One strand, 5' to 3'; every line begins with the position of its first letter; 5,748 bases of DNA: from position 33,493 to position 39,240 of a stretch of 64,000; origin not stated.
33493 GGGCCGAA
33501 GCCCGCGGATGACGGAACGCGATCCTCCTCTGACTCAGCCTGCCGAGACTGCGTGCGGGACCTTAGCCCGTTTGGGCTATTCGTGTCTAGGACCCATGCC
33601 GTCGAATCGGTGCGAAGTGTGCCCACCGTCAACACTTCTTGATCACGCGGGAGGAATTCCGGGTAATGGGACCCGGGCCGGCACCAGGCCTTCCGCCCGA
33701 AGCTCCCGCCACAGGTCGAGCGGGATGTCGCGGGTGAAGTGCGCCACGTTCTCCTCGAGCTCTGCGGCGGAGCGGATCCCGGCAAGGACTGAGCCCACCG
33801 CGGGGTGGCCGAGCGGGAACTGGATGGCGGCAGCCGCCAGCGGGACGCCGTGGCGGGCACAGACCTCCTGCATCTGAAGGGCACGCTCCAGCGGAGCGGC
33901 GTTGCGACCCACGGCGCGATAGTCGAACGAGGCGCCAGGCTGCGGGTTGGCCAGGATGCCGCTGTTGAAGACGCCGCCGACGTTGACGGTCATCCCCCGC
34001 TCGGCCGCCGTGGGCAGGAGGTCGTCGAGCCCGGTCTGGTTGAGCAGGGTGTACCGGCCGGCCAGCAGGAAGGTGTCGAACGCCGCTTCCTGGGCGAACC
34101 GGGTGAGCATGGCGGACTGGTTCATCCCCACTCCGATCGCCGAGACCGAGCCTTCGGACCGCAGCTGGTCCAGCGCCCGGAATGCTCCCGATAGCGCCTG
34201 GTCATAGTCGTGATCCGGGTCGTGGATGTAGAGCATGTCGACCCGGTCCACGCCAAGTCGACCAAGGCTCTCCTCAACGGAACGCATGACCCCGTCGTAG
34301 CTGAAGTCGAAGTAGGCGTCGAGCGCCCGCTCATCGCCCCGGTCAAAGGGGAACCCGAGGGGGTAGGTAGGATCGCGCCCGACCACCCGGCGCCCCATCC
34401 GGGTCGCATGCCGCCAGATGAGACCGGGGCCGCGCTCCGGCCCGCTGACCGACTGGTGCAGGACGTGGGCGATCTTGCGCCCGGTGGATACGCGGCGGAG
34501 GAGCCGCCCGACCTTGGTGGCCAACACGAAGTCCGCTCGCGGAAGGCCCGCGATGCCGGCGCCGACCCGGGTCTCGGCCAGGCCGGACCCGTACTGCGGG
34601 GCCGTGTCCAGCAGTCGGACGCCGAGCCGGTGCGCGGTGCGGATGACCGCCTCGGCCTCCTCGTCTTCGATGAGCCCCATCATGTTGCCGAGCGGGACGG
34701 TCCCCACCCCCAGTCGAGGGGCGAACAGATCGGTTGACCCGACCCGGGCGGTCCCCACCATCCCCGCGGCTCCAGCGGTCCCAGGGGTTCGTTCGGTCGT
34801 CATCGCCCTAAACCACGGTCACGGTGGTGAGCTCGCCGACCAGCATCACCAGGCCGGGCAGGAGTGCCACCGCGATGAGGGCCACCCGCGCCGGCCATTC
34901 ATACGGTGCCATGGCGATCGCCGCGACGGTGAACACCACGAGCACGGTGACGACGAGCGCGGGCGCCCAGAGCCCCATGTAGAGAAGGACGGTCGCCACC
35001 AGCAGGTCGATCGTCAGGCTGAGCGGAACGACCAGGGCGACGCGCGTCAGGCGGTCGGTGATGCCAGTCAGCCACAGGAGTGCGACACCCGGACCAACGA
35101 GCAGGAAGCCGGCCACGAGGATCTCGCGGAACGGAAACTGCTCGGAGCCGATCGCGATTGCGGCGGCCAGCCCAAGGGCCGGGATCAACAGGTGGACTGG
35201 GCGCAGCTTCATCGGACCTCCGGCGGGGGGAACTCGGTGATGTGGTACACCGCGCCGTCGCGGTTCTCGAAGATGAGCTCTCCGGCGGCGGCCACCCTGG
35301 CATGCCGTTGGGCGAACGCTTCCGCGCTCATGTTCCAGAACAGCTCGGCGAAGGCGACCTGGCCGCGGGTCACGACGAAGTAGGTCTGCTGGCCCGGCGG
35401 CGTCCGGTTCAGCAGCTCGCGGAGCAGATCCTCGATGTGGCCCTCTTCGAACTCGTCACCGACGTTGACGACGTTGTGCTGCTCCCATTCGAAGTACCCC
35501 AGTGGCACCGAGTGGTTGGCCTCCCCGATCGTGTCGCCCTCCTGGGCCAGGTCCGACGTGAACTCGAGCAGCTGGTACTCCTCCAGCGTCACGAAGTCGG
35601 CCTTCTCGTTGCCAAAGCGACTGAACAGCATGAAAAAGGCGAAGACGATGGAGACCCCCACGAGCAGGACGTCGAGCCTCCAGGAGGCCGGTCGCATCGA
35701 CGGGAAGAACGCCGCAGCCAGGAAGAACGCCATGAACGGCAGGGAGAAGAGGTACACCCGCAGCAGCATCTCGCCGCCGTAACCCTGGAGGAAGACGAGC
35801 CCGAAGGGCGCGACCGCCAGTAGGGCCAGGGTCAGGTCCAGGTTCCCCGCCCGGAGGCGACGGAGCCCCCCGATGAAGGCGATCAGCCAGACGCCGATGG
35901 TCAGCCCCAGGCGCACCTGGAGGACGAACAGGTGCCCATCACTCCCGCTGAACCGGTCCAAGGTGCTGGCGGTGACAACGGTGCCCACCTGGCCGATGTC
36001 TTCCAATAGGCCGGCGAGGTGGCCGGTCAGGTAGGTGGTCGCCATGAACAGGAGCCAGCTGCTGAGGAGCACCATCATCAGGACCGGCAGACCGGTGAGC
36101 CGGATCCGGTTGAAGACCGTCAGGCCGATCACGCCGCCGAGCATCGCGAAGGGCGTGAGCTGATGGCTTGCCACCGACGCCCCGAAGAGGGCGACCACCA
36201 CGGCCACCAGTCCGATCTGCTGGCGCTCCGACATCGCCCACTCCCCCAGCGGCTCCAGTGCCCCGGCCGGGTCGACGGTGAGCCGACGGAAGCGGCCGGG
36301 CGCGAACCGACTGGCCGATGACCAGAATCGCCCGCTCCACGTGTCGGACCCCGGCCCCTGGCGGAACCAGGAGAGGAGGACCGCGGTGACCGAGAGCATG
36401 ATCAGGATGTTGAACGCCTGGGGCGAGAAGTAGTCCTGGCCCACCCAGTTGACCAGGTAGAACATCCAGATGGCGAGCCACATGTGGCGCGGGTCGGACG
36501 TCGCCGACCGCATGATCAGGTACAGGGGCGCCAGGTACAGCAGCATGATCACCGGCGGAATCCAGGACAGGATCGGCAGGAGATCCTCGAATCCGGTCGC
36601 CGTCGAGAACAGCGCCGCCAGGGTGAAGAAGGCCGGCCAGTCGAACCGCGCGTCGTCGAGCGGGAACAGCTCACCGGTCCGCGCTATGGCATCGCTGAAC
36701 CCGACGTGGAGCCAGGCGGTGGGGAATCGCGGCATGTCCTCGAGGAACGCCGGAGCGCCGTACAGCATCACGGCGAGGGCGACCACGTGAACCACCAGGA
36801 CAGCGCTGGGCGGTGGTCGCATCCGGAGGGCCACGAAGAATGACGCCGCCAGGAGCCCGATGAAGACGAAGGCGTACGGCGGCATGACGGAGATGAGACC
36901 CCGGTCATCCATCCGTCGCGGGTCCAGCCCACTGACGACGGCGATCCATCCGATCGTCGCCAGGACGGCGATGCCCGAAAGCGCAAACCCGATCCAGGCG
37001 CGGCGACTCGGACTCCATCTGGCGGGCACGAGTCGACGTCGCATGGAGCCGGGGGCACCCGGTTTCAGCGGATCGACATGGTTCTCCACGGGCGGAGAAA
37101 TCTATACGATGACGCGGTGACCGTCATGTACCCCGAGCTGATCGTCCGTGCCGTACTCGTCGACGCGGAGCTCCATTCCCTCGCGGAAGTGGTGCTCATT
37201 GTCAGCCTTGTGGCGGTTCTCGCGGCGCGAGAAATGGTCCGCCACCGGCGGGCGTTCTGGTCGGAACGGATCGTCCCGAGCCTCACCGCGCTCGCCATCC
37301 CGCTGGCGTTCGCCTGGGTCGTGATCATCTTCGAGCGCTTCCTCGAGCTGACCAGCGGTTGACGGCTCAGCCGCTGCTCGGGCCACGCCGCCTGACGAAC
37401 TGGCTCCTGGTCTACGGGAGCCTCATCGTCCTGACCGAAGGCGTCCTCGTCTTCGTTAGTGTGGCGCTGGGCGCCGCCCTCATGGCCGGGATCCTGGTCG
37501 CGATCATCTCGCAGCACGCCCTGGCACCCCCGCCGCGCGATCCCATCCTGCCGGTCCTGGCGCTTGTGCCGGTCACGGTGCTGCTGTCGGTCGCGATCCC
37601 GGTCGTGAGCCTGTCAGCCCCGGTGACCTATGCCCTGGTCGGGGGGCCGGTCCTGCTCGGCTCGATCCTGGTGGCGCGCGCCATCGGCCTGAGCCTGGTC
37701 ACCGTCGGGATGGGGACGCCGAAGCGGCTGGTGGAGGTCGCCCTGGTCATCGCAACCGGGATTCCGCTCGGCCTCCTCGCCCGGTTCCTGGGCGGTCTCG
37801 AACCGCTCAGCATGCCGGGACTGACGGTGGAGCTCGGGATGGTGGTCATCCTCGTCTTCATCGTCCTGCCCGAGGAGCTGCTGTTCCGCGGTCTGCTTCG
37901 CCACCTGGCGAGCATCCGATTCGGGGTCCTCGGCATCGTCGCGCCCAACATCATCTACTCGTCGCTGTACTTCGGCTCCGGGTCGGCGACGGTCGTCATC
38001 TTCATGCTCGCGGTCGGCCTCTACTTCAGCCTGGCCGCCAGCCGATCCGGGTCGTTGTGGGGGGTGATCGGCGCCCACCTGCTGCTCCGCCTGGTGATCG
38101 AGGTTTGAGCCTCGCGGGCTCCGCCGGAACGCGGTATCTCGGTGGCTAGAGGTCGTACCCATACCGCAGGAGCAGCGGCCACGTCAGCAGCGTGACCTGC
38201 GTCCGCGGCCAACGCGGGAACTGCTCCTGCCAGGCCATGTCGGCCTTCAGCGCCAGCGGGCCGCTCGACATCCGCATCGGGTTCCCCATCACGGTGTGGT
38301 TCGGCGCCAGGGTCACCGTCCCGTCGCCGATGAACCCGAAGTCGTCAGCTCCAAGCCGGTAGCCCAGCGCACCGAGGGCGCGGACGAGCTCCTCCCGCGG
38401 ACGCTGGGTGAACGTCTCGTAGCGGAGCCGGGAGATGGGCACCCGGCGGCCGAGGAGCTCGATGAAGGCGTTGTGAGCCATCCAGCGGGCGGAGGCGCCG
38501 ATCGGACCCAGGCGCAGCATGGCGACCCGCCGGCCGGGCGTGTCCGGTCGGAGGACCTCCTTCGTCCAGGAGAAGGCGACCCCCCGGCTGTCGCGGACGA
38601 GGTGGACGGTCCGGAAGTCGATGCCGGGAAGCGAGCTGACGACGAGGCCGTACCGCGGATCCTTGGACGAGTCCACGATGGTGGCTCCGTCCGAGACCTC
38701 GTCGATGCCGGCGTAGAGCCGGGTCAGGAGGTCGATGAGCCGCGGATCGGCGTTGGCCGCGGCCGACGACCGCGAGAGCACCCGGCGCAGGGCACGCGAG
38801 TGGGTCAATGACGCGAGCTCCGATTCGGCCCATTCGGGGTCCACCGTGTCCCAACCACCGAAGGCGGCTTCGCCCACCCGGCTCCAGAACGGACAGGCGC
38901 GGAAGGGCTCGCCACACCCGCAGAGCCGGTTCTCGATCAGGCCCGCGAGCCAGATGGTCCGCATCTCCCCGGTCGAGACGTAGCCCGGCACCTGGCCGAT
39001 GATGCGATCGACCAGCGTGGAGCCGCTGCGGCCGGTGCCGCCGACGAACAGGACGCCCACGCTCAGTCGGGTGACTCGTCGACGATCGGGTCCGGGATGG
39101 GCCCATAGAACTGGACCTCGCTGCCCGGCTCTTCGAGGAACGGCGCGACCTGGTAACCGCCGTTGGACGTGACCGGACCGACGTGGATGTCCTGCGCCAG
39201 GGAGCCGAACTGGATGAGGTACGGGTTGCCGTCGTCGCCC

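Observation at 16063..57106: System-level hypothesis: a sulfated, heptose-containing wall-glycan super-locus built around two CWB2-anchored lectin-like surface proteins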

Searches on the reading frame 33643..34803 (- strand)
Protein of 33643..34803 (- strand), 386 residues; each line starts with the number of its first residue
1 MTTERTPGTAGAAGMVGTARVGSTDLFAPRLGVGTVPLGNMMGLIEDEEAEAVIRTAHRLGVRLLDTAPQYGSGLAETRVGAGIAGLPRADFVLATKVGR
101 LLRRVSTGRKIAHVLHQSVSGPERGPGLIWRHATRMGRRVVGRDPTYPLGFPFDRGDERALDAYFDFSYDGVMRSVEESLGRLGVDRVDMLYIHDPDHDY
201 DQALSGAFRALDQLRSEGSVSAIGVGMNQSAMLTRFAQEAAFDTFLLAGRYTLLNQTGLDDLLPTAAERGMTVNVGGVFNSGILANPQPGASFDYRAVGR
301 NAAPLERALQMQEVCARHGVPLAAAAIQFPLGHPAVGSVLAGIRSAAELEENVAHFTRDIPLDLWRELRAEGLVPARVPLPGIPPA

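Call 6: search_protein_families(library=pfam, proteins=[window:33643-34803:-])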
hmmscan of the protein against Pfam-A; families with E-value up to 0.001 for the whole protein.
window:33643-34803:- (386 aa): 1 family
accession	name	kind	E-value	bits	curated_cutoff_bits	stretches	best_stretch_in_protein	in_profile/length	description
PF00248.27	Aldo_ket_red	-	3.1e-39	135.2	24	1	30-360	1-278/291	Aldo/keto reductase family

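Call 41: find_related_loci(query=window:33643-34803:-, collection=metagenome_contigs, flank=10000)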
Query window:33643-34803:- (386 aa) in metagenome_contigs; peptide patterns used: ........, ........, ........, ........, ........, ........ (x = any residue, [..] = any of these).
89 stretches matched a pattern; 5 encode a relative of the query (tblastn E <= 1e-3); 5 distinct loci.
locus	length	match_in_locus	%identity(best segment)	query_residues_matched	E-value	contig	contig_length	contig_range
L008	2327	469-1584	78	10-381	0e+0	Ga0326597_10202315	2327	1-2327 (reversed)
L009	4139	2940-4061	78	8-381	0e+0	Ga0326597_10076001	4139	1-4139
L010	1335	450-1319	51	31-368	5e-104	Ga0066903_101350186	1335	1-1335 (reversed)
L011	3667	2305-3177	51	31-369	2e-97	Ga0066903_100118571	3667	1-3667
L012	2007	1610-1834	33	244-322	2e-5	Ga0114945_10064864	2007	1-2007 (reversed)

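Call 72: search_protein_families(library=ncbifam, proteins=[window:33643-34803:-], max_evalue=0.01)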
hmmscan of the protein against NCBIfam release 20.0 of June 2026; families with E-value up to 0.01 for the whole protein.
window:33643-34803:- (386 aa): 8 families
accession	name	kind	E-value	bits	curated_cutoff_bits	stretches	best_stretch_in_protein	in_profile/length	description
NF049922.1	MethglyxlRedYdjG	equivalog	3.9e-22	78.7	550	2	19-104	4-92/326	NADH-dependent methylglyoxal reductase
NF011432.0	PRK14863.1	equivalog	5.4e-12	45.8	244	1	169-361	85-270/292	bifunctional regulator KidO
TIGR01293.1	Kv_beta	subfamily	2e-10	40.2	365.4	1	23-98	8-83/319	voltage-dependent potassium channel subunit beta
NF008377.0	PRK11172.1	equivalog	3e-09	36.5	327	1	167-227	70-130/267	2,5-didehydrogluconate reductase DkgB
NF008598.0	PRK11565.1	equivalog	6.3e-08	32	425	1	174-241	87-153/275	2,5-didehydrogluconate reductase DkgA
NF007695.0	PRK10376.1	subfamily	5.4e-07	29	280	0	29-100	18-91/290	oxidoreductase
NF007388.0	PRK09912.1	subfamily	3.3e-05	23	448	0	308-355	267-314/346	L-glyceraldehyde 3-phosphate reductase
NF007912.0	PRK10625.1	equivalog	0.008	15.6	415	0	26-103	11-93/346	NADP(H)-dependent aldo-keto reductase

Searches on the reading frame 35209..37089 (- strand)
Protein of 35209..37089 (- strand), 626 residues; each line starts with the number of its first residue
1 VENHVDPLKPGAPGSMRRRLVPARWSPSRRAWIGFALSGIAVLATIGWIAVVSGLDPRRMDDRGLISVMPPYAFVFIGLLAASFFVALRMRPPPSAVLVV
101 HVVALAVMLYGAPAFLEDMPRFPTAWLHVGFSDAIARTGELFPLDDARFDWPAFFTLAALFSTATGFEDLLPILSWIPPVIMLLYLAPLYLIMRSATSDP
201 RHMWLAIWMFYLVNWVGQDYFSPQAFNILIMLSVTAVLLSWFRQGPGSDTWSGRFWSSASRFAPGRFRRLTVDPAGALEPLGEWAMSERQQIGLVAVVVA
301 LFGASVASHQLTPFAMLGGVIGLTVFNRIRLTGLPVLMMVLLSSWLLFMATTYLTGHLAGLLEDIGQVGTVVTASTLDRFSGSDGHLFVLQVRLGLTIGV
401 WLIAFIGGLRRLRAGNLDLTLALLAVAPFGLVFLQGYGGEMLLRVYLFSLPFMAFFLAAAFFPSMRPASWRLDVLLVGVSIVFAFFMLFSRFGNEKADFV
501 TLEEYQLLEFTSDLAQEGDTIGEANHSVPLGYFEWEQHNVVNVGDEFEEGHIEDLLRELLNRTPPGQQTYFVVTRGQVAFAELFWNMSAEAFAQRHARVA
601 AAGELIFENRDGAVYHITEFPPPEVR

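Call 6: search_protein_families(library=pfam, proteins=[window:35209-37089:-])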
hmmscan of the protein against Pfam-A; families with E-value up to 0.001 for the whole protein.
window:35209-37089:- (626 aa): 0 families

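Call 32: search_solved_structures(query=window:35209-37089:-, max_evalue=10)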
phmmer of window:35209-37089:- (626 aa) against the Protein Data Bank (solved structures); distinct sequences matched with E-value up to 10: 3.
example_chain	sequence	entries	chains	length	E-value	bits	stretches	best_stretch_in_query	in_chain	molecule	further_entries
7t01_H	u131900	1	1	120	0.78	11.2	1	231-273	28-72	54042-4 Fab - Heavy Chain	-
8ezl_H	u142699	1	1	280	1.4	10.4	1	232-273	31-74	Transmission-reducing antibody AS01-50, single chain Fv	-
4aiq_A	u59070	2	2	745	2.7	9.5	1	504-569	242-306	FERRIC ENTEROBACTIN RECEPTOR | IRON-REGULATED OUTER MEMBRANE PROTEIN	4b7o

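Call 50: search_protein_families(library=pfam, proteins=[window:35209-37089:-], max_evalue=1)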
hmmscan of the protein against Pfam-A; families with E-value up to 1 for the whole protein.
window:35209-37089:- (626 aa): 0 families

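Call 64: search_solved_structures(query=A3, max_evalue=10)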
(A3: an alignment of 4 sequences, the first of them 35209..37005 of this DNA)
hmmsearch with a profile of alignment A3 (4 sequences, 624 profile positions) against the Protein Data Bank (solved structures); distinct sequences matched with E-value up to 10: 0.

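Call 72: search_protein_families(library=ncbifam, proteins=[window:35209-37005:-], max_evalue=0.01)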
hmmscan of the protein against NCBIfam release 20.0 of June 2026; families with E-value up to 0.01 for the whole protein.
window:35209-37005:- (598 aa): 0 families

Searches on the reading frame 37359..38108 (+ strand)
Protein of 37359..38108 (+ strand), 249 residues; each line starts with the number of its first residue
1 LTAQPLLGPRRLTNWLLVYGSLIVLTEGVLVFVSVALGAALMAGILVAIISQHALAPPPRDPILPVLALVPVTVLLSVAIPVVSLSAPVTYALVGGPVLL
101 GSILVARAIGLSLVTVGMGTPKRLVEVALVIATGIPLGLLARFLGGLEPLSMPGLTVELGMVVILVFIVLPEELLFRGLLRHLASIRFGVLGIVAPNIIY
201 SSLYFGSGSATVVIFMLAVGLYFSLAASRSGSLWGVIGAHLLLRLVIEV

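Call 6: search_protein_families(library=pfam, proteins=[window:37359-38108:+])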
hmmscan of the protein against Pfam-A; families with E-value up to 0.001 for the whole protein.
window:37359-38108:+ (249 aa): 1 family
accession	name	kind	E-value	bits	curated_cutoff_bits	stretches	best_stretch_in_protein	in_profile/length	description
PF02517.21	Rce1-like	-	1.9e-09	38.1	22.4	1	160-243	7-90/93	Type II CAAX prenyl endopeptidase Rce1-like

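Call 96: search_protein_families(library=ncbifam, proteins=[window:37359-38108:+], max_evalue=0.000001)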
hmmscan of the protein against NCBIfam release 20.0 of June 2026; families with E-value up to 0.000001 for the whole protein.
window:37359-38108:+ (249 aa): 0 families

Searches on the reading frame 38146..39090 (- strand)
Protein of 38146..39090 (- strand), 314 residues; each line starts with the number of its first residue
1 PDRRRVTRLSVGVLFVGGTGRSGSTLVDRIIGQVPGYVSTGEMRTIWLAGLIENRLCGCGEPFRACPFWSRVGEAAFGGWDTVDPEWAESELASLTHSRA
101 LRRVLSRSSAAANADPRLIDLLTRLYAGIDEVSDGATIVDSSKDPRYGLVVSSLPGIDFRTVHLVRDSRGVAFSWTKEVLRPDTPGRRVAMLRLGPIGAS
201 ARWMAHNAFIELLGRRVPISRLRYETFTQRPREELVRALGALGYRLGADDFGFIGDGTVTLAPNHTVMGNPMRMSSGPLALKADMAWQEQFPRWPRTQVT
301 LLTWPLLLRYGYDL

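Call 50: search_protein_families(library=pfam, proteins=[window:38146-39090:-], max_evalue=1)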
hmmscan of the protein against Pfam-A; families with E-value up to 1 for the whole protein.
window:38146-39090:- (314 aa): 1 family
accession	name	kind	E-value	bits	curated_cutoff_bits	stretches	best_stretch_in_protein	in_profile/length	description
PF13469.12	Sulfotransfer_3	-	4.7e-08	34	27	1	14-244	2-212/216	Sulfotransferase family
